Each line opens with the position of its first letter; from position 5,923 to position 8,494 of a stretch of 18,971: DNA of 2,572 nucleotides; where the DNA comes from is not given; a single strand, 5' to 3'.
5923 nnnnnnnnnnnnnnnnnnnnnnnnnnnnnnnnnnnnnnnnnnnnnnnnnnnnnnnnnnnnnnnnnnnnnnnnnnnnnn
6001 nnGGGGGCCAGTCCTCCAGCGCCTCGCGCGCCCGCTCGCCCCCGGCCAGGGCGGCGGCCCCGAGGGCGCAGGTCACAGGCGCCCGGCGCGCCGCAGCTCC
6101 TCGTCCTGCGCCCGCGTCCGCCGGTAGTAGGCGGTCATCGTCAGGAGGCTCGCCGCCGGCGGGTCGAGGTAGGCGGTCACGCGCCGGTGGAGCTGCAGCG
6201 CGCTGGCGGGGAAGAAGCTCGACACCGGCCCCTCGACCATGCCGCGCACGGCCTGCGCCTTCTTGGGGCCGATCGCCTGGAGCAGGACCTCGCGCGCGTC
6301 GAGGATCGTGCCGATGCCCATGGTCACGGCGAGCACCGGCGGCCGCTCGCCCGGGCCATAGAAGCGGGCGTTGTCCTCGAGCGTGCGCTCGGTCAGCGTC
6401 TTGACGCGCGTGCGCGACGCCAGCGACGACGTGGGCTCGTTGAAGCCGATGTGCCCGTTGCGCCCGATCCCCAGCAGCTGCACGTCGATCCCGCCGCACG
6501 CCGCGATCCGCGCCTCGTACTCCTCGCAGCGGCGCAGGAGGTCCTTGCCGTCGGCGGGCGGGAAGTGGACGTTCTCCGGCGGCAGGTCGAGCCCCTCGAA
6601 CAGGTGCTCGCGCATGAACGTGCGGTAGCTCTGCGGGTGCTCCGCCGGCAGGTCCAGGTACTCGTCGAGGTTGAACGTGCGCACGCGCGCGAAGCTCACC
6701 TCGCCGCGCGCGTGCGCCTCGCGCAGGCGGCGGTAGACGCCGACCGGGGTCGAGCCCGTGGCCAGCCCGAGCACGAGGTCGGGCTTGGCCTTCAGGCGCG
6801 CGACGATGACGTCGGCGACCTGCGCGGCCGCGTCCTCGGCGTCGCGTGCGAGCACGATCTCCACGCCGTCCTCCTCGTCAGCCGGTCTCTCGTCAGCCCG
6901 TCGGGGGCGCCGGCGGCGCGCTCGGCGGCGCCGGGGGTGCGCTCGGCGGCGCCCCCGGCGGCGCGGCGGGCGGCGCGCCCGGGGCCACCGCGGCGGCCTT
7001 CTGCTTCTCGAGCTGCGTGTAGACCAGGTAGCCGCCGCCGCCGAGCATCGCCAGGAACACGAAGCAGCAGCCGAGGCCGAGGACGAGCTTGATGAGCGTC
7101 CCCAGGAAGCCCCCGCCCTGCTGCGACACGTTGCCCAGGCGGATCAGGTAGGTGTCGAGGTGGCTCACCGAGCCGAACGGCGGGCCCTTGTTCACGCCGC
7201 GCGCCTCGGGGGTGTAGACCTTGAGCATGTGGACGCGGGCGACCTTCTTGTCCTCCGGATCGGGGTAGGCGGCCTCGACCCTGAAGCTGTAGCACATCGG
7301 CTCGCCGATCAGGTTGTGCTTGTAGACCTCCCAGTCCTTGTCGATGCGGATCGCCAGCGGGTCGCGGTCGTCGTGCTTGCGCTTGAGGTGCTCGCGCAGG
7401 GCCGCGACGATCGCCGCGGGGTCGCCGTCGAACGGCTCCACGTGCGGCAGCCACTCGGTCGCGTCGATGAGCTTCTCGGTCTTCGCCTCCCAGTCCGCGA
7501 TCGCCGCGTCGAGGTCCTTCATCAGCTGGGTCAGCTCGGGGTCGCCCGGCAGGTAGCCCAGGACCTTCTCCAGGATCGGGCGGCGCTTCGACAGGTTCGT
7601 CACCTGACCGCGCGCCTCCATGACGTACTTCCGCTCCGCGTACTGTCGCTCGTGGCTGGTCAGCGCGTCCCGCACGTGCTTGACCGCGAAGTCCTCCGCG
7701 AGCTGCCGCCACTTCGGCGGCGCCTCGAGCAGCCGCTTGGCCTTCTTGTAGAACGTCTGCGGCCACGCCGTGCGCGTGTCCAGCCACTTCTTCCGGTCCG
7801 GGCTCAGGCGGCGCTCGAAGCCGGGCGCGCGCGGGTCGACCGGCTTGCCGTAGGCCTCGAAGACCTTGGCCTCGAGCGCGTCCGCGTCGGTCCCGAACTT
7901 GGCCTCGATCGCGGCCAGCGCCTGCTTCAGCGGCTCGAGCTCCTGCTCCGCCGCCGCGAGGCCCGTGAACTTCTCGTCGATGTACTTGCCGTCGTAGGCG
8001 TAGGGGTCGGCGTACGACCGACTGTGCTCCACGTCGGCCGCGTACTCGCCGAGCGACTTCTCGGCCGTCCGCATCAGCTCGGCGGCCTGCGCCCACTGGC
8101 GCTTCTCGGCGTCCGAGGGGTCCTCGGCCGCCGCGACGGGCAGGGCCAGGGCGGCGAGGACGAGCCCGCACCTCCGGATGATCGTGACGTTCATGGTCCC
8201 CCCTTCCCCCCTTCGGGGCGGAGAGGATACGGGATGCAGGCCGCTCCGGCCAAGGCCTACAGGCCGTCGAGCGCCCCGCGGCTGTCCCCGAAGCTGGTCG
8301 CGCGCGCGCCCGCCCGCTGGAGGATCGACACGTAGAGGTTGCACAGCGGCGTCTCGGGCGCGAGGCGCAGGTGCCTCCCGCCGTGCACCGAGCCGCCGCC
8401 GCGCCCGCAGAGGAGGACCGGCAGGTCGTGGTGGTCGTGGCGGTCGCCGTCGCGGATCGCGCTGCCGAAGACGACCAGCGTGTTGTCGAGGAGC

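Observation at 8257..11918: PSCyt/PSD-type DUF1592 haem protein and DUF1552 Tat partner, coupled by a GTGA overlap and embedded in an amino-sugar / PilT gene string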

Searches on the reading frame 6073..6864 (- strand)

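Call 8: search_protein_families(library=pfam, proteins=[window:6073-6864:-], max_evalue=0.001)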
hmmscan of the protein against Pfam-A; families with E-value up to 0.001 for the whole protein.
window:6073-6864:- (263 aa): 1 family
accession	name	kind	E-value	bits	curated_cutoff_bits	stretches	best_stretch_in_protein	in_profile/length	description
PF01182.26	Glucosamine_iso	-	1e-24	88.1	27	1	9-226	7-219/225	Glucosamine-6-phosphate isomerases/6-phosphogluconolactonase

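Call 44: search_protein_families(library=ncbifam, proteins=[window:6073-6864:-], max_evalue=0.001)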
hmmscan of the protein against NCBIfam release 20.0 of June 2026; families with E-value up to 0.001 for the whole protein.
window:6073-6864:- (263 aa): 8 families
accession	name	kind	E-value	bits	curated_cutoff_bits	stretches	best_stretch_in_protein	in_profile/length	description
NF001684.0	PRK00443.1-4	subfamily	2.1e-96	322.4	326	1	1-255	1-255/260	glucosamine-6-phosphate deaminase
TIGR00502.1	nagB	equivalog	3.8e-82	275.5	236.9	1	1-244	1-250/259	glucosamine-6-phosphate deaminase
NF002557.0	PRK02122.1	subfamily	1e-68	232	384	1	9-244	41-278/653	glucosamine-6-phosphate deaminase-like protein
NF001685.0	PRK00443.1-5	equivalog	7.7e-60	202.4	513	1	17-243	17-249/266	glucosamine-6-phosphate deaminase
NF001682.0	PRK00443.1-1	equivalog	2.1e-54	184.6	528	1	1-242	1-235/262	glucosamine-6-phosphate deaminase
NF007291.0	PRK09762.1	equivalog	9.2e-45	153.1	271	1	11-231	14-231/236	galactosamine-6-phosphate isomerase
NF009022.0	PRK12358.1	equivalog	1e-26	94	247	1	1-242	1-238/239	glucosamine-6-phosphate deaminase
TIGR01198.1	pgl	equivalog_domain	3e-22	79.3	124.45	1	9-239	9-232/234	6-phosphogluconolactonase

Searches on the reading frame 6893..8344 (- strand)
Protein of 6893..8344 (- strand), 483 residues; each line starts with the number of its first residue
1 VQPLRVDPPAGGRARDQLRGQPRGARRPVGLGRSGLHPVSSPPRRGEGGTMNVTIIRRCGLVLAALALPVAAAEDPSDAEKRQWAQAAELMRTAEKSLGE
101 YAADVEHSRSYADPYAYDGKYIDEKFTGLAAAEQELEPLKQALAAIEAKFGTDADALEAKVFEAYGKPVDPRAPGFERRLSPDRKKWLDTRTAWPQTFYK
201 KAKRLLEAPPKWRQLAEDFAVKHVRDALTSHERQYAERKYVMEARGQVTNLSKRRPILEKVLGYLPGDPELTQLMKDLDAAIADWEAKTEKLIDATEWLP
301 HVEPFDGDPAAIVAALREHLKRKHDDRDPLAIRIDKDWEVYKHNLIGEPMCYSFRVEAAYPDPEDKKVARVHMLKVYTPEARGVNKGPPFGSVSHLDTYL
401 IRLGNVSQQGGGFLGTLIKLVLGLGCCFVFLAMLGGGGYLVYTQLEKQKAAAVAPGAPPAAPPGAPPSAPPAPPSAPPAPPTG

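Call 8: search_protein_families(library=pfam, proteins=[window:6893-8344:-], max_evalue=0.001)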
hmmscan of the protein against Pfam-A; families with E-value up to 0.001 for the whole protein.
window:6893-8344:- (483 aa): 0 families

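Call 44: search_protein_families(library=ncbifam, proteins=[window:6893-8194:-], max_evalue=0.001)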
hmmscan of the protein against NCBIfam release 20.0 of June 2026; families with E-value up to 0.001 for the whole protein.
window:6893-8194:- (433 aa): 0 families

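Call 76: find_homologous_proteins(query=window:6893-8194:-, max_evalue=0.00001)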
Query window:6893-8194:- (433 aa): 7 proteins with E <= 0.00001 among 8000 candidates.
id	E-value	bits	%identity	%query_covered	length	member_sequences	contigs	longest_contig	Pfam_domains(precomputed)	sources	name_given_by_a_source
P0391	1.9e-291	985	100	100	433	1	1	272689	-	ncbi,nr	ncbi:MAG: hypothetical protein M9894_08425 [Planctomycetes bacterium]|nr:hypothetical protein [Planc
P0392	1.3e-216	738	80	94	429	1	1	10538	-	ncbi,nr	ncbi:MAG: hypothetical protein KIT58_03160 [Planctomycetota bacterium]|nr:hypothetical protein [Plan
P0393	4.0e-212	723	75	93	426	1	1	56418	-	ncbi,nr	ncbi:MAG: hypothetical protein KF878_15930 [Planctomycetes bacterium]|nr:hypothetical protein [Planc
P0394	3.2e-181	621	68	87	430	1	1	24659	-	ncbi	-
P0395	1.1e-173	597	63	91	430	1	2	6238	-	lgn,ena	-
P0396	1.0e-166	574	60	93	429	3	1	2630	-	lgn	-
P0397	1.8e-115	405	47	91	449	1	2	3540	-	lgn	-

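Call 79: find_encoding_contigs(protein=P0392, flank=10000, max_places=2)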
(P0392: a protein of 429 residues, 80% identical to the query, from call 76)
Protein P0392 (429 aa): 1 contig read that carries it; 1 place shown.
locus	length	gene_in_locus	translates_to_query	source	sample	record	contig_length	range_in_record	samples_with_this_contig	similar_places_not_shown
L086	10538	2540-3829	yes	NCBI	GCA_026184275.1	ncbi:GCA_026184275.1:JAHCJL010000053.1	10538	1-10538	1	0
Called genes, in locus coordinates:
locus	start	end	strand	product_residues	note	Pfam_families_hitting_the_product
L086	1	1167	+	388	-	PF07637:PSD5, PF07631:PSD4, PF07627:PSCyt3, PF07624:PSD2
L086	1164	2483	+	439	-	PF07586:HXXSHH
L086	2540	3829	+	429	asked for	-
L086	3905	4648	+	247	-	PF01182:Glucosamine_iso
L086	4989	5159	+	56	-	-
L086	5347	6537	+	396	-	PF07075:NamZ_N, PF20732:NamZ_C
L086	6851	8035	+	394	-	PF25173:Beta-prop_WDR3_1st, PF24807:WD40_CDC20-Fz, PF25171:Beta-prop_WDR36-Utp21_1st, PF25175:Beta-prop_WDR5, PF25391:WD40_Gbeta, PF23381:Beta-prop_IFT122_1st, PF23393:Beta-prop_WDR90_POC16_2nd, PF25168:Beta-prop_WDR36-Utp21_2nd, +25 more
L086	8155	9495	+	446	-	PF00437:T2SSE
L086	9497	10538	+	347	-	PF00437:T2SSE, PF13191:AAA_16 (weak), PF13401:AAA_22 (faint)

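Call 80: find_encoding_contigs(protein=P0395, flank=10000, max_places=2)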
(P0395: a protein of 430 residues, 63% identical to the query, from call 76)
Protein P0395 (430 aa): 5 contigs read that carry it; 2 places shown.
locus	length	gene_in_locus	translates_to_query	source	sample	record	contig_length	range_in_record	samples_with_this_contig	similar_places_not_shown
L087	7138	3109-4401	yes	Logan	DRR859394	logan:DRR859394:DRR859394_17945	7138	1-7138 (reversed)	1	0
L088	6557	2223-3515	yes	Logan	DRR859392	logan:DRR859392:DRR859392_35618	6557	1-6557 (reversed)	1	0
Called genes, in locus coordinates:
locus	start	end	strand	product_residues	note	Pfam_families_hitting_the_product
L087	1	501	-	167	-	?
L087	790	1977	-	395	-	PF09925:DUF2157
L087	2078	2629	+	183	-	-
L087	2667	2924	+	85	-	-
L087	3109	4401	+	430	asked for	-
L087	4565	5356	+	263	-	PF01182:Glucosamine_iso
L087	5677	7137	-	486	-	?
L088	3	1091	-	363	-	?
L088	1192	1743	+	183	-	-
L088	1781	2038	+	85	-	-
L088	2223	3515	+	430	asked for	-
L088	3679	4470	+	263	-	PF01182:Glucosamine_iso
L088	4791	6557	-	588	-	?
